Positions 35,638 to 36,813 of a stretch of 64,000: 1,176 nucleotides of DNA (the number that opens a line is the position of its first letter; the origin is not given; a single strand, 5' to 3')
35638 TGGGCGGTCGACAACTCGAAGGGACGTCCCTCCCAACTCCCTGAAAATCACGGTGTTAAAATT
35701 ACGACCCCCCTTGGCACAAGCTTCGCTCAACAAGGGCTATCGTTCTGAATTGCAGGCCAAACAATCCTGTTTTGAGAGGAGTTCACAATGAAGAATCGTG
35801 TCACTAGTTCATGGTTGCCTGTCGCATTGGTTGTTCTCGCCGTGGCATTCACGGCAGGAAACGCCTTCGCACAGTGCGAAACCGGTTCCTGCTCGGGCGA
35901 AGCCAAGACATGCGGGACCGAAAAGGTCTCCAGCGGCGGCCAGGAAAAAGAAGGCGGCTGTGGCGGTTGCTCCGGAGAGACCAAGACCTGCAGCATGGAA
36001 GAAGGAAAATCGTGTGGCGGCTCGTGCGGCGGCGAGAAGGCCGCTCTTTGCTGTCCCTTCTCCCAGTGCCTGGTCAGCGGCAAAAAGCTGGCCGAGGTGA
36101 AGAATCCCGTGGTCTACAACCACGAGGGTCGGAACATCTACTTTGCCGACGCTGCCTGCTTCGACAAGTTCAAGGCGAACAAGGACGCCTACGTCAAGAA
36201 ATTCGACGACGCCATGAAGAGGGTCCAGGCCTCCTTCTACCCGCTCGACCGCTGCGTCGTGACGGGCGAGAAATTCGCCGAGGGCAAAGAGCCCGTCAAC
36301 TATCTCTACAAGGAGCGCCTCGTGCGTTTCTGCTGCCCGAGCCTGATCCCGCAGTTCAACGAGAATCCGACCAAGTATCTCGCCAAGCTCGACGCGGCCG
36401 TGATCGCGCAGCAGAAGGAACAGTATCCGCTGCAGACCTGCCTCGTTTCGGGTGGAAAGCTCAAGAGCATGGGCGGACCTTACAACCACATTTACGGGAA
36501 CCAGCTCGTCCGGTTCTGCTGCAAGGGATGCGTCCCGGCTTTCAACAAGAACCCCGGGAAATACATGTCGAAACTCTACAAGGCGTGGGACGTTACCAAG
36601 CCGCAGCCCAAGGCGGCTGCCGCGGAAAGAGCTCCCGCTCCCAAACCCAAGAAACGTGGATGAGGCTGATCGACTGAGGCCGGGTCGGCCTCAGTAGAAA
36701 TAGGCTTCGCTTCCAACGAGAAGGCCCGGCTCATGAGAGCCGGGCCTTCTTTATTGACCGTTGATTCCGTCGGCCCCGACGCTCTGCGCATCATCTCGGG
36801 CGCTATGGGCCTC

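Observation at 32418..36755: Sigma-54 two-component system followed by a near-consensus -24/-12 promoter and a secreted triple-YHS, Cys-rich metal-binding protein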

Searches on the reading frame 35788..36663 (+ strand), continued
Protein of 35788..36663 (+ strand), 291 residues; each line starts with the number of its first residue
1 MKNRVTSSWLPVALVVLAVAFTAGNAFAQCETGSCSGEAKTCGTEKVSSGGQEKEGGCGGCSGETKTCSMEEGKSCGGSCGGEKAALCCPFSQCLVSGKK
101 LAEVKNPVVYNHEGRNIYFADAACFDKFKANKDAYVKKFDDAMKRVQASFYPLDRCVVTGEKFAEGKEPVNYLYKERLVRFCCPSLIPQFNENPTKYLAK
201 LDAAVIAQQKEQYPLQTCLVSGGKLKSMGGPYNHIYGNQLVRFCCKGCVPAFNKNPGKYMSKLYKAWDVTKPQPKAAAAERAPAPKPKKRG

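Call 48: search_protein_families(library=pfam, proteins=[L046:5543-6724:+, L075:5436-6608:+, L046:4174-5568:+, L075:4015-5439:+, L044:10040-11875:-, L044:8444-9871:-, L050:7571-8392:+, L075:7694-8596:+, L007:3380-5302:+, L045:411-1796:+], max_evalue=0.01)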
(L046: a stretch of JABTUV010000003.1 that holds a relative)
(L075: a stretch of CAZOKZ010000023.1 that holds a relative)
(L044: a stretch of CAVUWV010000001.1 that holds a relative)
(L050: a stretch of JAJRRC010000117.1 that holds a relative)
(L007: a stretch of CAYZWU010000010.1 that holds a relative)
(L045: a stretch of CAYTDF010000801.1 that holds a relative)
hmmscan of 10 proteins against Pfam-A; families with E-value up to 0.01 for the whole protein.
L046:5543-6724:+ (393 aa): 5 families
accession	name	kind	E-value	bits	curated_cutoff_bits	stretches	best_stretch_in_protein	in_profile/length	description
PF02518.31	HATPase_c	-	3.4e-28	98.7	26.4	1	288-392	3-109/111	Histidine kinase-, DNA gyrase B-, and HSP90-like ATPase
PF00512.31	HisKA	-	1.1e-15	57.9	26.9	1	178-241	2-64/66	His Kinase A (phospho-acceptor) domain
PF10090.15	HPTransfase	-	1.2e-05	25.5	22.9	1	293-336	34-77/123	Histidine phosphotransferase C-terminal domain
PF13493.11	DUF4118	-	0.0003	21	28.4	1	35-143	4-106/107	Domain of unknown function (DUF4118)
PF12822.12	ECF_trnsprt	-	0.0031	18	30.7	1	63-99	26-60/169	ECF transporter, substrate-specific component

L075:5436-6608:+ (390 aa): 4 families
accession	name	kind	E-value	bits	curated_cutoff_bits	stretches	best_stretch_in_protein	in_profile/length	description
PF02518.31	HATPase_c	-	1.8e-21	77.1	26.4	1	286-386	4-108/111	Histidine kinase-, DNA gyrase B-, and HSP90-like ATPase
PF00512.31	HisKA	-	1.2e-13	51.3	26.9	1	162-229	2-63/66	His Kinase A (phospho-acceptor) domain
PF14501.12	HATPase_c_5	-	7.8e-06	26.2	22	1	285-376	3-93/102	GHKL domain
PF09515.15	Thia_YuaJ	-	0.0016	19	25.8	1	13-115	8-104/177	Thiamine transporter protein (Thia_YuaJ)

L046:4174-5568:+ (464 aa): 11 families
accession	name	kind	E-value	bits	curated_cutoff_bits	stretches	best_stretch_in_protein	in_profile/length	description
PF00158.32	Sigma54_activat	-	1e-72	243.8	20.2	1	150-315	1-166/168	Sigma-54 interaction domain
PF00072.30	Response_reg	-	4e-33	114.3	30.2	1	12-122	1-111/111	Response regulator receiver domain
PF25601.1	AAA_lid_14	-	9.4e-23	80.3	27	1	322-399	1-81/87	AAA+ ATPase lid domain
PF14532.12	Sigma54_activ_2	-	2.4e-22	80.1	25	1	151-321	1-138/138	Sigma-54 interaction domain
PF02954.25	HTH_8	-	1.2e-15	57.3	22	1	417-457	2-42/42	Bacterial regulatory protein, Fis family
PF07728.20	AAA_5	-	3.7e-09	37.1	22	1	174-294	2-125/139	AAA domain (dynein-related subfamily)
PF00004.35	AAA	-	0.00073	20.4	21.2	1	174-305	1-125/131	ATPase family associated with various cellular activities (AAA)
PF13191.12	AAA_16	-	0.00079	20.4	32.6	1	151-269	3-123/167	AAA ATPase domain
PF01078.27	Mg_chelatase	-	0.0008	19.3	20.3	0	229-291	93-157/207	Magnesium chelatase, subunit ChlI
PF07724.20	AAA_2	-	0.0033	17.9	27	0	173-299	5-132/166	AAA domain (Cdc48 subfamily)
PF13518.12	HTH_28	-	0.0099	16.4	25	0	422-453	2-31/52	Helix-turn-helix domain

L075:4015-5439:+ (474 aa): 11 families
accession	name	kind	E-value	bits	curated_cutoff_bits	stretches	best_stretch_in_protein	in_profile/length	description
PF00158.32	Sigma54_activat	-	1.7e-67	226.7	20.2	1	150-317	1-167/168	Sigma-54 interaction domain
PF00072.30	Response_reg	-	7.6e-29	100.6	30.2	1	13-121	2-110/111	Response regulator receiver domain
PF14532.12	Sigma54_activ_2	-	7.4e-25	88.2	25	1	151-322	1-138/138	Sigma-54 interaction domain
PF25601.1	AAA_lid_14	-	1.9e-17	63.3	27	1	323-396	1-77/87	AAA+ ATPase lid domain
PF02954.25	HTH_8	-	3e-07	30.5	22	1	419-459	2-42/42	Bacterial regulatory protein, Fis family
PF07728.20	AAA_5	-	1e-05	26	22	1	173-295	1-125/139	AAA domain (dynein-related subfamily)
PF00004.35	AAA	-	0.00019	22.3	21.2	1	174-294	1-111/131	ATPase family associated with various cellular activities (AAA)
PF07726.17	AAA_3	-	0.00034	20.9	27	1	174-298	2-116/131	ATPase family associated with various cellular activities (AAA)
PF13556.12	HTH_30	-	0.00056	20.1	27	1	430-459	7-36/59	PucR C-terminal helix-turn-helix domain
PF01078.27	Mg_chelatase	-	0.0011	18.9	20.3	0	230-275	93-138/207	Magnesium chelatase, subunit ChlI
PF13191.12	AAA_16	-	0.0053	17.7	32.6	0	150-227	2-85/167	AAA ATPase domain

L044:10040-11875:- (611 aa): 5 families
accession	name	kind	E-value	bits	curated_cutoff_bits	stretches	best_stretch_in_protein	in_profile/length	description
PF02518.31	HATPase_c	-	7.2e-26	91.2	26.4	1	491-598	2-110/111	Histidine kinase-, DNA gyrase B-, and HSP90-like ATPase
PF00512.31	HisKA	-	5.8e-12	45.9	26.9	1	383-444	2-62/66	His Kinase A (phospho-acceptor) domain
PF00672.30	HAMP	-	4.2e-09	37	25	1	317-368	1-52/53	HAMP domain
PF02743.24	dCache_1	-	3.3e-06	27.3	45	1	44-282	4-239/240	Cache domain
PF14501.12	HATPase_c_5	-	0.00013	22.3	22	1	493-585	4-92/102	GHKL domain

L044:8444-9871:- (475 aa): 11 families
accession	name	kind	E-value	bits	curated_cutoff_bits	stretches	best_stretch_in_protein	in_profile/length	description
PF00158.32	Sigma54_activat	-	8.1e-66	221.3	20.2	1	164-328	2-167/168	Sigma-54 interaction domain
PF00072.30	Response_reg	-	6.5e-24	84.7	30.2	1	27-135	1-109/111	Response regulator receiver domain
PF14532.12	Sigma54_activ_2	-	1.2e-22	81.1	25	1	164-333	1-138/138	Sigma-54 interaction domain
PF25601.1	AAA_lid_14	-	1.2e-21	76.8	27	1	334-405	1-72/87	AAA+ ATPase lid domain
PF02954.25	HTH_8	-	6.4e-16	58.2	22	1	423-463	2-42/42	Bacterial regulatory protein, Fis family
PF07728.20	AAA_5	-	6.2e-07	29.9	22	1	186-306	1-125/139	AAA domain (dynein-related subfamily)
PF20161.5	VpsR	-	7.4e-06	26.1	23.7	1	40-136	23-120/121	VpsR domain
PF00004.35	AAA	-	5.9e-05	24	21.2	1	187-304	1-110/131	ATPase family associated with various cellular activities (AAA)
PF20030.5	bpMoxR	-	6.5e-05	22.5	27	1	159-303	10-146/205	MoxR domain in the MoxR-vWA-beta-propeller ternary systems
PF13191.12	AAA_16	-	0.0029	18.6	32.6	1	172-279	11-121/167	AAA ATPase domain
PF01078.27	Mg_chelatase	-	0.0078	16.1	20.3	0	241-298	93-152/207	Magnesium chelatase, subunit ChlI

L050:7571-8392:+ (273 aa): 1 family
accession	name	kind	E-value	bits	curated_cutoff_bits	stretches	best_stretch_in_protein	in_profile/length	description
PF09990.14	DUF2231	-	3.2e-13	50.4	26.4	1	140-267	4-132/139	Predicted membrane protein (DUF2231)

L075:7694-8596:+ (300 aa): 2 families
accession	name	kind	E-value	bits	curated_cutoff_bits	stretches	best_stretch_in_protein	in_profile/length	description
PF09990.14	DUF2231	-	2e-15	57.5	26.4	1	166-293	4-131/139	Predicted membrane protein (DUF2231)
PF04945.19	YHS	-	0.00037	20.9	30.3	1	84-111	18-45/47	YHS domain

L007:3380-5302:+ (640 aa): 5 families
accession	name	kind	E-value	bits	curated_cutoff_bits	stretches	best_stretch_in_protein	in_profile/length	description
PF02518.31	HATPase_c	-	1.5e-21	77.4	26.4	1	531-638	2-109/111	Histidine kinase-, DNA gyrase B-, and HSP90-like ATPase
PF00512.31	HisKA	-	2.7e-12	47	26.9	1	424-484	3-62/66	His Kinase A (phospho-acceptor) domain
PF02743.24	dCache_1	-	7.2e-09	36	45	1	213-322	134-239/240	Cache domain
PF00672.30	HAMP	-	3.6e-08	34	25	1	358-408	2-52/53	HAMP domain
PF13589.12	HATPase_c_3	-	0.0054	17.2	25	0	536-592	4-54/137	Histidine kinase-, DNA gyrase B-, and HSP90-like ATPase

L045:411-1796:+ (461 aa): 12 families
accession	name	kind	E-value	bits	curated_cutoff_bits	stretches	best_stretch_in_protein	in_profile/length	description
PF00158.32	Sigma54_activat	-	5e-72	241.5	20.2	1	144-310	1-167/168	Sigma-54 interaction domain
PF00072.30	Response_reg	-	1.3e-30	106.2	30.2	1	6-115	1-110/111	Response regulator receiver domain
PF25601.1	AAA_lid_14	-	5.2e-23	81.1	27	1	316-393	1-81/87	AAA+ ATPase lid domain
PF14532.12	Sigma54_activ_2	-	3.1e-22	79.7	25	1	145-315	1-138/138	Sigma-54 interaction domain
PF02954.25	HTH_8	-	3.6e-17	62.3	22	1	407-447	2-42/42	Bacterial regulatory protein, Fis family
PF07728.20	AAA_5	-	1.7e-09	38.3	22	1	168-295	2-129/139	AAA domain (dynein-related subfamily)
PF13556.12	HTH_30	-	3.5e-05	23.9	27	1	421-446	10-35/59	PucR C-terminal helix-turn-helix domain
PF00004.35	AAA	-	5.5e-05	24.1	21.2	1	168-289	1-112/131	ATPase family associated with various cellular activities (AAA)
PF13191.12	AAA_16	-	0.00057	20.9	32.6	1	149-246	7-103/167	AAA ATPase domain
PF01078.27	Mg_chelatase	-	0.0021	18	20.3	0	225-284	95-156/207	Magnesium chelatase, subunit ChlI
PF07724.20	AAA_2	-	0.0023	18.4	27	1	166-296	4-135/166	AAA domain (Cdc48 subfamily)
PF13518.12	HTH_28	-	0.0026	18.3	25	1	413-445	4-33/52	Helix-turn-helix domain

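Call 52: find_encoding_contigs(protein=P0001, flank=1000, max_places=4)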
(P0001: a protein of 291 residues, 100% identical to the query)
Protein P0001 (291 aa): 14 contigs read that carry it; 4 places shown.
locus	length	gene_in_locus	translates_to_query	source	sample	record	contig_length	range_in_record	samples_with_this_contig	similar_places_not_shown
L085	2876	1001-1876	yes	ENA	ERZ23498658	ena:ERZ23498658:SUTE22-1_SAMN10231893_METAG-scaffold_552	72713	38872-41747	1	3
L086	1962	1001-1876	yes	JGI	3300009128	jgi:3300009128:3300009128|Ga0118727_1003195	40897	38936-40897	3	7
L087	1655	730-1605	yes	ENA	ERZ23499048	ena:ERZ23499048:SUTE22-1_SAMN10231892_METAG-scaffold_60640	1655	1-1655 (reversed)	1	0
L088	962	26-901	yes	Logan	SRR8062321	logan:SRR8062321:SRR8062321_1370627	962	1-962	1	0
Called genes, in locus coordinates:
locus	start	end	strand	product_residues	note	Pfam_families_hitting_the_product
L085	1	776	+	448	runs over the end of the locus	PF00072:Response_reg, PF00158:Sigma54_activat, PF14532:Sigma54_activ_2, PF07728:AAA_5 (weak), PF25601:AAA_lid_14, PF02954:HTH_8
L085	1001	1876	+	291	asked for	PF04945:YHS (faint)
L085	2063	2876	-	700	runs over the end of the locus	PF01676:Metalloenzyme, PF01663:Phosphodiest, PF00884:Sulfatase (weak), PF13088:BNR_2 (faint)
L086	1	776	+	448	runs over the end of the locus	PF00072:Response_reg, PF00158:Sigma54_activat, PF14532:Sigma54_activ_2, PF07728:AAA_5 (weak), PF25601:AAA_lid_14, PF02954:HTH_8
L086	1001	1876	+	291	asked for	PF04945:YHS (faint)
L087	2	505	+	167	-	?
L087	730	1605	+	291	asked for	PF04945:YHS (faint)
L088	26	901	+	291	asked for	PF04945:YHS (faint)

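Call 60: search_protein_families(library=pfam, proteins=[P0010, P0060, P0002, P0028, L044:6944-7597:+, L046:6809-7465:+, L075:6821-7681:+, L014:6923-7591:+], max_evalue=0.1)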
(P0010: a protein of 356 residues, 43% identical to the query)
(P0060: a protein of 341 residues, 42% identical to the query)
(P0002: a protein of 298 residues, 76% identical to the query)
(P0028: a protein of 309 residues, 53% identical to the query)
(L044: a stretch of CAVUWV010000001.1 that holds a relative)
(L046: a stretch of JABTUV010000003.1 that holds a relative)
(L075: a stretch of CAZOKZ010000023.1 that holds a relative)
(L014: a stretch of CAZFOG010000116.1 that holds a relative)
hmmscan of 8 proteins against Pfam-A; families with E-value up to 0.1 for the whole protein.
P0010 (356 aa): 6 families
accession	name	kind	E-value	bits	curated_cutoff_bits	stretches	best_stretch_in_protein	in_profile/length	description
PF04945.19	YHS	-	2.7e-19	69.3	30.3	3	333-350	27-44/47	YHS domain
PF24273.1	TRASH_HVO_1752_C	-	1.6e-14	54.2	27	2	307-344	3-38/47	HVO_1752, C-terminal TRASH domain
PF08394.17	Arc_trans_TRASH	-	7.5e-14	52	27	1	132-156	11-35/43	Archaeal TRASH domain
PF12156.14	ATPase-cat_bd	-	0.00012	23.2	27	0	53-73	15-35/86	Putative metal-binding domain of cation transport ATPase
PF11494.13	Ta0938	-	0.0035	18.1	27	0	318-344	11-36/92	Ta0938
PF25206.1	DUF7836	-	0.0057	16.9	26.7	0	145-162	6-23/59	Domain of unknown function (DUF7836)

P0060 (341 aa): 7 families
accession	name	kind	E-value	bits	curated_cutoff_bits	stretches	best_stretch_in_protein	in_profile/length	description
PF04945.19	YHS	-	9.2e-17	61.2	30.3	4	67-89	18-40/47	YHS domain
PF24273.1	TRASH_HVO_1752_C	-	4.1e-12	46.5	27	2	132-169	3-38/47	HVO_1752, C-terminal TRASH domain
PF08394.17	Arc_trans_TRASH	-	1.5e-06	28.7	27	0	60-85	10-35/43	Archaeal TRASH domain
PF11494.13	Ta0938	-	5.7e-05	23.9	27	0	69-87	18-36/92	Ta0938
PF06467.20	zf-FCS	-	0.0011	19.2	22.4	0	66-85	20-39/39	MYM-type Zinc finger with FCS sequence motif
PF12156.14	ATPase-cat_bd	-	0.029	15.6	27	0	146-164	14-32/86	Putative metal-binding domain of cation transport ATPase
PF23483.1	Microp_apicomplexa_2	-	0.08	13.7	27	0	9-84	8-86/108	Apicomplexa microprotein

P0002 (298 aa): 1 family
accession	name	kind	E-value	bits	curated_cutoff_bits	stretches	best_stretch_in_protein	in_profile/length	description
PF04945.19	YHS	-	5.6e-08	33.1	30.3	1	230-247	27-44/47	YHS domain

P0028 (309 aa): 3 families
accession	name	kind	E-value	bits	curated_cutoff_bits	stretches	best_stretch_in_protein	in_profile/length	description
PF04945.19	YHS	-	5.6e-14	52.3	30.3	3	230-248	27-45/47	YHS domain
PF24273.1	TRASH_HVO_1752_C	-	3.4e-07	30.8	27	0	142-179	3-38/47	HVO_1752, C-terminal TRASH domain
PF24461.1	DUF7576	-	0.041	14.2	27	1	80-116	19-59/60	Family of unknown function (DUF7576)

L044:6944-7597:+ (217 aa): 7 families
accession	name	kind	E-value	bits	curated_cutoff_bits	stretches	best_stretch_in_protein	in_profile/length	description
PF04945.19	YHS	-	4.5e-09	36.6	30.3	2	128-145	27-44/47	YHS domain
PF24273.1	TRASH_HVO_1752_C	-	1.3e-07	32.1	27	1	55-77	16-38/47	HVO_1752, C-terminal TRASH domain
PF08394.17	Arc_trans_TRASH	-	2.2e-05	24.9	27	1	176-199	11-34/43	Archaeal TRASH domain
PF12156.14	ATPase-cat_bd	-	0.00027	22.1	27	0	55-76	15-36/86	Putative metal-binding domain of cation transport ATPase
PF11494.13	Ta0938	-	0.0073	17.1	27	0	114-155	12-52/92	Ta0938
PF06467.20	zf-FCS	-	0.04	14.2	22.4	0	127-137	29-39/39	MYM-type Zinc finger with FCS sequence motif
PF13811.11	DUF4186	-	0.064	13.7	25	0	128-144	74-90/109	Domain of unknown function (DUF4186)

L046:6809-7465:+ (218 aa): 3 families
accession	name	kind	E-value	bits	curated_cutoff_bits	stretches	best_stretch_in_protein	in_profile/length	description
PF04945.19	YHS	-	2.7e-10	40.5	30.3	2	117-134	27-44/47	YHS domain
PF08394.17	Arc_trans_TRASH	-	2e-06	28.2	27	1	164-191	11-38/43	Archaeal TRASH domain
PF24273.1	TRASH_HVO_1752_C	-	1.6e-05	25.4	27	1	153-191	3-39/47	HVO_1752, C-terminal TRASH domain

L075:6821-7681:+ (286 aa): 6 families
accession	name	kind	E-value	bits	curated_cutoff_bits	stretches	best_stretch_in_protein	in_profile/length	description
PF04945.19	YHS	-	1.6e-09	38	30.3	2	208-235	17-44/47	YHS domain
PF24273.1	TRASH_HVO_1752_C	-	1.6e-07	31.8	27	2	84-105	20-41/47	HVO_1752, C-terminal TRASH domain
PF12156.14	ATPase-cat_bd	-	0.00019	22.5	27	0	82-100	17-35/86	Putative metal-binding domain of cation transport ATPase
PF11494.13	Ta0938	-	0.00039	21.2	27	0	84-112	18-46/92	Ta0938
PF08394.17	Arc_trans_TRASH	-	0.0026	18.3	27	0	76-106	11-41/43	Archaeal TRASH domain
PF06467.20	zf-FCS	-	0.024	14.9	22.4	0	90-100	29-39/39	MYM-type Zinc finger with FCS sequence motif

L014:6923-7591:+ (222 aa): 6 families
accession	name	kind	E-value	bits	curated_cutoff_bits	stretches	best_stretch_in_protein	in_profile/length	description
PF04945.19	YHS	-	4.1e-13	49.5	30.3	2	44-84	4-43/47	YHS domain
PF24273.1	TRASH_HVO_1752_C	-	4.4e-11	43.2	27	3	42-79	3-38/47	HVO_1752, C-terminal TRASH domain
PF12156.14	ATPase-cat_bd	-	3.3e-06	28.2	27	0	55-73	13-31/86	Putative metal-binding domain of cation transport ATPase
PF11494.13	Ta0938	-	2.6e-05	25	27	0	176-203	10-36/92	Ta0938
PF08394.17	Arc_trans_TRASH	-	5.2e-05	23.7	27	1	177-203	11-37/43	Archaeal TRASH domain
PF06467.20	zf-FCS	-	0.0056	16.9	22.4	0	191-201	29-39/39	MYM-type Zinc finger with FCS sequence motif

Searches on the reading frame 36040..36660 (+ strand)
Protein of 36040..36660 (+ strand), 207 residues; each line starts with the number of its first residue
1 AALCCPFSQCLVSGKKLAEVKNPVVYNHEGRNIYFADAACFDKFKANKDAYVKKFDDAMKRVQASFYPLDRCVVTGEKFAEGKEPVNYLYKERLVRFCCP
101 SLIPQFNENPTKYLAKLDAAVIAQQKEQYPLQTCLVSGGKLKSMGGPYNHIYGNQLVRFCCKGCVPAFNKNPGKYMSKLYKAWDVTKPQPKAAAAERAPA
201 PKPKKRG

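Call 55: search_protein_representatives(protein=window:36040-36660:+)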
Query: 207 residues. Proteins with E-value up to 0.001 (for the whole library): 2332; up to 1e-10: 812; up to 1e-30: 281. The best 150 are listed.
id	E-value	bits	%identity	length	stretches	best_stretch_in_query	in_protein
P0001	1.1e-138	476.2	100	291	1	1-207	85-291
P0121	3.0e-81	288.5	39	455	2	11-179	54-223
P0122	1.3e-75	270.1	50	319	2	5-175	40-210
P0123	2.9e-71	255.9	43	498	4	47-180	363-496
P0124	9.5e-71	254.2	45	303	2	12-198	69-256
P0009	1.2e-70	253.8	47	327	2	22-188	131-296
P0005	2.7e-68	246.2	56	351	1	2-205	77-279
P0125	1.2e-63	231.0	45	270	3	50-182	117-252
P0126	6.0e-62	225.4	42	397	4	39-179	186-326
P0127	7.1e-59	215.4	38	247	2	5-182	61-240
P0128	1.1e-58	214.7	47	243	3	84-191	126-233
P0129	1.8e-58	214.1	48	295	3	65-179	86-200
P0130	1.3e-56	208.0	51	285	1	2-184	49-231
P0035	1.8e-56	207.6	52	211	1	12-206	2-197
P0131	2.7e-56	207.0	44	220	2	43-181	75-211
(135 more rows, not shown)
